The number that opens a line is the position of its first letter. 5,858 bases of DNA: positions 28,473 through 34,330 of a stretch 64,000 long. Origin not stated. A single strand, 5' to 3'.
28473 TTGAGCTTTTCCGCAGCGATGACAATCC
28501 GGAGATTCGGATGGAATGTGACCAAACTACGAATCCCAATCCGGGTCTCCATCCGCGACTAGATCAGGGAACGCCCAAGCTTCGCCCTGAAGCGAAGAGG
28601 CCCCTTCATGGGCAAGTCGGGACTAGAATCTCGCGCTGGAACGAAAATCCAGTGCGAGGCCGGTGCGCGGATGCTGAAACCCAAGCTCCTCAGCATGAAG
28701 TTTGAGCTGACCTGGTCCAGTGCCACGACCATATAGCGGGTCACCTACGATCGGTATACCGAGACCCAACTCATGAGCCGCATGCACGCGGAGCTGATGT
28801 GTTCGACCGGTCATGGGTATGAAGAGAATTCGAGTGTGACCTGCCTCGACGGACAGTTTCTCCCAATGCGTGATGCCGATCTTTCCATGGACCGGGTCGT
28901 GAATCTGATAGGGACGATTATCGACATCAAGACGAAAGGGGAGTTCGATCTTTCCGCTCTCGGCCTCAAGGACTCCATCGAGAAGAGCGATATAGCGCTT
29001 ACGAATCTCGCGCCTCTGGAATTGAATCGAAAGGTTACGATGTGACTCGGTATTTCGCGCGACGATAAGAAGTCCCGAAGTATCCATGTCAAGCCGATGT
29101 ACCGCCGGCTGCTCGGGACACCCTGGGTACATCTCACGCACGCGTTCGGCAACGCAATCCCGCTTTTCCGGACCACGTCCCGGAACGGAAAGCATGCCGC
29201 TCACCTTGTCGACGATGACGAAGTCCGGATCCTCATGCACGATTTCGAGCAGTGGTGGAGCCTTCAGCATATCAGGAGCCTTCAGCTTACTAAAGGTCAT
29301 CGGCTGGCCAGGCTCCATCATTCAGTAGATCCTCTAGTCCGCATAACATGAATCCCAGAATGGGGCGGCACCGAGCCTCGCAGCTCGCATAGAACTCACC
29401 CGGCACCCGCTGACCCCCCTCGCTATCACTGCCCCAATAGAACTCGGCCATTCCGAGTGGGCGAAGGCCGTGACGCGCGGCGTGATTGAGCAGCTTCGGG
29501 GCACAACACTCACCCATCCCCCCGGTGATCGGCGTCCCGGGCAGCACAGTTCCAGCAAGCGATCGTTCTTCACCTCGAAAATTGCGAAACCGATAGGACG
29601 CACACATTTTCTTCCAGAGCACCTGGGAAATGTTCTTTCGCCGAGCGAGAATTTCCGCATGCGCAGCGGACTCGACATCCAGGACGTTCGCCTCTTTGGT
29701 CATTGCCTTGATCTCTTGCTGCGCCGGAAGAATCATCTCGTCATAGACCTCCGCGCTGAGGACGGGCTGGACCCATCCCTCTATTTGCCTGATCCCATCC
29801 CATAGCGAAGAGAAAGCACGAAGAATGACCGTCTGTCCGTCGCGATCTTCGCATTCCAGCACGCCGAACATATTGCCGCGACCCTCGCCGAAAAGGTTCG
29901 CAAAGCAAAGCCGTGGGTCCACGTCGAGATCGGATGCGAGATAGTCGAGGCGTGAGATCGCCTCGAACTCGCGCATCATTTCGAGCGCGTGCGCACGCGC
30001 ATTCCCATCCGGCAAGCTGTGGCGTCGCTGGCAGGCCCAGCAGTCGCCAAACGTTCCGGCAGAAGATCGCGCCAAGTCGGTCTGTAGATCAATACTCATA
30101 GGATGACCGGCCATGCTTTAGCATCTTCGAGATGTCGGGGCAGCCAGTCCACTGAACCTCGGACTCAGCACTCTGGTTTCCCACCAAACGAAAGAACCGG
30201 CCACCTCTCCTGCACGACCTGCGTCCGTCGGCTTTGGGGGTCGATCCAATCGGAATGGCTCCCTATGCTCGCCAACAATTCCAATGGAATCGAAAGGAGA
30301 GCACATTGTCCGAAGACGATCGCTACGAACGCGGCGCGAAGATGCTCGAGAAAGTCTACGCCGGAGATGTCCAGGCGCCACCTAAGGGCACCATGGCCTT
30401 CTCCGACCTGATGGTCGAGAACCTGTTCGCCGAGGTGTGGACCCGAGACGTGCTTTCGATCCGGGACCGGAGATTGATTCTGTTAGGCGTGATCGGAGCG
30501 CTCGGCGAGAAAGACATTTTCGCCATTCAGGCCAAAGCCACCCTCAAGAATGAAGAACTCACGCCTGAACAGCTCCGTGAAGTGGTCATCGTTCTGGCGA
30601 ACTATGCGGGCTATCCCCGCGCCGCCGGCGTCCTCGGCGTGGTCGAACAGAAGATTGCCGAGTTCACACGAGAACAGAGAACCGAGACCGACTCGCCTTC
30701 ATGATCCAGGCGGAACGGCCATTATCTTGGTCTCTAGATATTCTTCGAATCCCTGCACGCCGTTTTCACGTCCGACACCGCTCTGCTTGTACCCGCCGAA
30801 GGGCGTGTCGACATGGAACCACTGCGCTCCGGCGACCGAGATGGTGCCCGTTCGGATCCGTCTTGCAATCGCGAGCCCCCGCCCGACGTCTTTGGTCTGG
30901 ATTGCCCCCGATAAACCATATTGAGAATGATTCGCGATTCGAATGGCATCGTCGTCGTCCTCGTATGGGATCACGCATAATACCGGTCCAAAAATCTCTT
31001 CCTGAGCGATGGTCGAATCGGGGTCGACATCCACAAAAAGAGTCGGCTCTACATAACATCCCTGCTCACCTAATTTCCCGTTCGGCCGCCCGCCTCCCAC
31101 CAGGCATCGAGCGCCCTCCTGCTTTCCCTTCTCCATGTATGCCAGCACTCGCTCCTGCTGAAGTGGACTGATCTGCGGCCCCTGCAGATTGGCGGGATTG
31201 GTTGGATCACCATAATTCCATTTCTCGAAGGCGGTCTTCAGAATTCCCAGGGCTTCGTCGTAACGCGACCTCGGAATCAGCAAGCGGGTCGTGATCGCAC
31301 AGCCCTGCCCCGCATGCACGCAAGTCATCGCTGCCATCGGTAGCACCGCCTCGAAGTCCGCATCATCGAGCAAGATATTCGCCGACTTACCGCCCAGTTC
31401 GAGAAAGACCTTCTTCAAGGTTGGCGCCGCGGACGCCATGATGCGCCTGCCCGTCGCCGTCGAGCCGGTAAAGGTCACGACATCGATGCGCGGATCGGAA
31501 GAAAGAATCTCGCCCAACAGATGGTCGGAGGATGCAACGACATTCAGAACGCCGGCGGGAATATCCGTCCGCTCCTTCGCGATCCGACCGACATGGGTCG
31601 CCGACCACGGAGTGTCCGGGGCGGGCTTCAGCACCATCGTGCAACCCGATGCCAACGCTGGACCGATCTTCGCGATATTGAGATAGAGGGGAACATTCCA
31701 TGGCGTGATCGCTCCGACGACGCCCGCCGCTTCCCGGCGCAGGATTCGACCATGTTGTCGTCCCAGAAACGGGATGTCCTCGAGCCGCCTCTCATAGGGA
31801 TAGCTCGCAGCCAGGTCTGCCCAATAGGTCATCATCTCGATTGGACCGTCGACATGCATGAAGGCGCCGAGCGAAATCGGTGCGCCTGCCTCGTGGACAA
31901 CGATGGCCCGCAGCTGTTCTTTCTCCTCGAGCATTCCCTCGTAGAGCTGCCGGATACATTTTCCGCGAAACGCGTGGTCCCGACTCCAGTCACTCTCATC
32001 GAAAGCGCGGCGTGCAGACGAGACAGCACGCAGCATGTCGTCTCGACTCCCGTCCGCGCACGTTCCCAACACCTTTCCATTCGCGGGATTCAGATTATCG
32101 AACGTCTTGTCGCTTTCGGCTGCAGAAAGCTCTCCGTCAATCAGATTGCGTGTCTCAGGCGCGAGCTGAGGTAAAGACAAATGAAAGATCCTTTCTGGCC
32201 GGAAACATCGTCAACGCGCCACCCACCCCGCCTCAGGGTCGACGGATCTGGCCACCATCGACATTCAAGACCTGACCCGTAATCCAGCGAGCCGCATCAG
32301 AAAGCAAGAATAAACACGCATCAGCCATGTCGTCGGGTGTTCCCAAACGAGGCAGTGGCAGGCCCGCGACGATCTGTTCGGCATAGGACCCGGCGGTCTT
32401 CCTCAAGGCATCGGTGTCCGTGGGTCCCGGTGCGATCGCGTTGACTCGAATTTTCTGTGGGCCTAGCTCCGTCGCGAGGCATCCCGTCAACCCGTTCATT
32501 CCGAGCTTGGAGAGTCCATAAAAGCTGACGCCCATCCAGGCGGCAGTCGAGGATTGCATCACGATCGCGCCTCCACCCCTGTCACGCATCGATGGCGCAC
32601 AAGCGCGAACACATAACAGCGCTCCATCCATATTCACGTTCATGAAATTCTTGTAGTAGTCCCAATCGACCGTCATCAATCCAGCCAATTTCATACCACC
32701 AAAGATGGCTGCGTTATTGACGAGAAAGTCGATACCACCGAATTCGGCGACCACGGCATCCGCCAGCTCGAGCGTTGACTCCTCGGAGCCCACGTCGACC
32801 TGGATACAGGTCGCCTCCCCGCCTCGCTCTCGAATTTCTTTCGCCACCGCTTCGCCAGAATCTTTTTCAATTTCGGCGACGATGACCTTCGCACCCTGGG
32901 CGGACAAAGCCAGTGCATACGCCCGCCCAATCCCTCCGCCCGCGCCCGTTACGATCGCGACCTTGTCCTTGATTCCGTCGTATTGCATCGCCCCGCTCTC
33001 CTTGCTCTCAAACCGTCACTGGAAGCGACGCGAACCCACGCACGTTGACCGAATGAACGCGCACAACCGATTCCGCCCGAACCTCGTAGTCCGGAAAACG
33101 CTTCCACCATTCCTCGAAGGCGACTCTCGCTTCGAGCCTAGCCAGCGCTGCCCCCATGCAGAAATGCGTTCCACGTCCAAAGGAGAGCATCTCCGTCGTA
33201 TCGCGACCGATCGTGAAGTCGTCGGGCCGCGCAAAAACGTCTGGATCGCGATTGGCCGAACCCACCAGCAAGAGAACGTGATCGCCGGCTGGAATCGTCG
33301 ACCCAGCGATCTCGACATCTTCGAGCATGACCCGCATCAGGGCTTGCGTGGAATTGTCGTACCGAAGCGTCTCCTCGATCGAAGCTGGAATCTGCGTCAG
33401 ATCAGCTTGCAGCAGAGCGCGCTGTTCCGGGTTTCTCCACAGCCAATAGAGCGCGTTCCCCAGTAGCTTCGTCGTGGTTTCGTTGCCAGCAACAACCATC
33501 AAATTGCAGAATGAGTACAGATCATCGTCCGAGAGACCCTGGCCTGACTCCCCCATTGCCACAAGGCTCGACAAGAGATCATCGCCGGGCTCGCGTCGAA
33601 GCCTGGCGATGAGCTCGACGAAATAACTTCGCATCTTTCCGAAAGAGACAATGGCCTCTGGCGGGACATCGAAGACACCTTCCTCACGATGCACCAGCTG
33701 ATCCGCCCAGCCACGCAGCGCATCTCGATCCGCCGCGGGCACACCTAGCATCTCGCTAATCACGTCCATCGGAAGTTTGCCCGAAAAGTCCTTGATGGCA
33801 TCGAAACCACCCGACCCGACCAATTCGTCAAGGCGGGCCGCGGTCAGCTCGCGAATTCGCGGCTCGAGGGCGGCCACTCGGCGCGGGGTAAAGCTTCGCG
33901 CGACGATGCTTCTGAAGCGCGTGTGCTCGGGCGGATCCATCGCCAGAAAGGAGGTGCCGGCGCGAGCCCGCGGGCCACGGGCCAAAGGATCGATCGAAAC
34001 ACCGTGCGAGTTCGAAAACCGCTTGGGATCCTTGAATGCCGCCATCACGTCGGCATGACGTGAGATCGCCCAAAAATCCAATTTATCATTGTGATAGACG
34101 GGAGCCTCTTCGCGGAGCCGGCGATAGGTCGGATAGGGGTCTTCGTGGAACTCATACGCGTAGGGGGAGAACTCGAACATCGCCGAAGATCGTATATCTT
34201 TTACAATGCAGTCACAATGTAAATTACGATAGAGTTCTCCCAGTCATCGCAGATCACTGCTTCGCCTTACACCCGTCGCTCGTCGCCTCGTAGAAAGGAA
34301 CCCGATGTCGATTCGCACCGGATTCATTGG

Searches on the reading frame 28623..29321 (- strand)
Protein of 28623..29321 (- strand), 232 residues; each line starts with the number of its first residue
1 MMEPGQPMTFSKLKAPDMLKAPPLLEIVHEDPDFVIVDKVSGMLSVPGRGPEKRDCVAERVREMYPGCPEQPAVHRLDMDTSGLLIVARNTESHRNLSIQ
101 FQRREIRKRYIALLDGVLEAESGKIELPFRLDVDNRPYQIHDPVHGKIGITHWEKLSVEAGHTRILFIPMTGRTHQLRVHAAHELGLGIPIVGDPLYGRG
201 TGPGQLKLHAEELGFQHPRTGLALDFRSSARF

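Call 49: search_protein_families(library=pfam, proteins=[window:28623-29321:-], max_evalue=0.01)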
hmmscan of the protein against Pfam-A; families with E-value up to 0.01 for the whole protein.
window:28623-29321:- (232 aa): 1 family
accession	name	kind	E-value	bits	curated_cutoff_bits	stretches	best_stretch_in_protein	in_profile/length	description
PF00849.27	PseudoU_synth_2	-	7.1e-28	98.2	26.8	1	33-183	1-152/152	RNA pseudouridylate synthase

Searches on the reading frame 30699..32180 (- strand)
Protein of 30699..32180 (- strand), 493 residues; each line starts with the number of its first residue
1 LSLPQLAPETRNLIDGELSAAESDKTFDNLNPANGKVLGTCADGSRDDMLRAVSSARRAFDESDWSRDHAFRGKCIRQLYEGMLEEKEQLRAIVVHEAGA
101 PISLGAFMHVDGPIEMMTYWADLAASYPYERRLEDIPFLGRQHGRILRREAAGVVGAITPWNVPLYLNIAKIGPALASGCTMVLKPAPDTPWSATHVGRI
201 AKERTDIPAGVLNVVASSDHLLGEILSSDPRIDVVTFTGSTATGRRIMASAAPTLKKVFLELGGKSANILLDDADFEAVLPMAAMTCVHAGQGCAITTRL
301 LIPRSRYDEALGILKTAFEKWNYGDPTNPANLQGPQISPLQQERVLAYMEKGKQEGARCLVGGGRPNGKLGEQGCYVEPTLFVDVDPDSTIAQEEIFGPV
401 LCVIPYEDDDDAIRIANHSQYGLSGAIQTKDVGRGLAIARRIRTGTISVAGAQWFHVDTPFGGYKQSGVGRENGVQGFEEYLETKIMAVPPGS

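Call 25: search_protein_families(library=pfam, proteins=[window:30699-32180:-], max_evalue=0.001)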
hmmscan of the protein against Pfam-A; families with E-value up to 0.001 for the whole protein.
window:30699-32180:- (493 aa): 1 family
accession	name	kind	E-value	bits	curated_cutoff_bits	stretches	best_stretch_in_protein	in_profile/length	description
PF00171.27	Aldedh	-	7.6e-141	470.2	23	1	22-486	5-460/461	Aldehyde dehydrogenase family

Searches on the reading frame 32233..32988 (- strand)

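Call 49: search_protein_families(library=pfam, proteins=[window:32233-32988:-], max_evalue=0.01)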
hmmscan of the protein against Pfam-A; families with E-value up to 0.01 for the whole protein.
window:32233-32988:- (251 aa): 6 families
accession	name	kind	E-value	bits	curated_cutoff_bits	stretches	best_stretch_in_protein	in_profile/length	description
PF13561.12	adh_short_C2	-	1.8e-62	211.5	27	1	15-246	1-234/236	Enoyl-(Acyl carrier protein) reductase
PF00106.31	adh_short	-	5.6e-50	170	26.6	1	9-197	1-189/195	short chain dehydrogenase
PF08659.16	KR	-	1.1e-09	39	22.6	1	12-154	4-143/180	KR domain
PF03435.24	Sacchrp_dh_NADP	-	2.5e-05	25.1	25.1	1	13-101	3-84/129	Saccharopine dehydrogenase NADP binding domain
PF01370.27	Epimerase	-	8.5e-05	22.5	20.9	1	12-153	2-120/240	NAD dependent epimerase/dehydratase family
PF23441.1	SDR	-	0.0005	20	27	1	146-246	155-254/258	SDR-like rossmann domain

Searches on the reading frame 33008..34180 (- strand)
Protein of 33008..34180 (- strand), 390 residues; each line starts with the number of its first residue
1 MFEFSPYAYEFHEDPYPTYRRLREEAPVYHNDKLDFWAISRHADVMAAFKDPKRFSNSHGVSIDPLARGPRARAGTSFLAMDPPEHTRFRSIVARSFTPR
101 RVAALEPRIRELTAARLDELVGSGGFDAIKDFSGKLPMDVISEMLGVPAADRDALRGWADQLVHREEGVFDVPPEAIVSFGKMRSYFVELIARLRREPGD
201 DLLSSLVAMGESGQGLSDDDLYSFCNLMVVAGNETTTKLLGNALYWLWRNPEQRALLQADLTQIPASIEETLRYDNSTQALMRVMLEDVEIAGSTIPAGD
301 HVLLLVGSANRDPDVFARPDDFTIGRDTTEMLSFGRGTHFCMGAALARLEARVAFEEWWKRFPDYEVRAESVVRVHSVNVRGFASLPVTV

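Call 25: search_protein_families(library=pfam, proteins=[window:33008-34180:-], max_evalue=0.001)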
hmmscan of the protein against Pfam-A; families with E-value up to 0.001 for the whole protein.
window:33008-34180:- (390 aa): 1 family
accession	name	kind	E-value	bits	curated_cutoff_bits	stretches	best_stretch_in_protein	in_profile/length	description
PF00067.27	p450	-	2.9e-29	102.6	22.8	1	198-362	237-432/462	Cytochrome P450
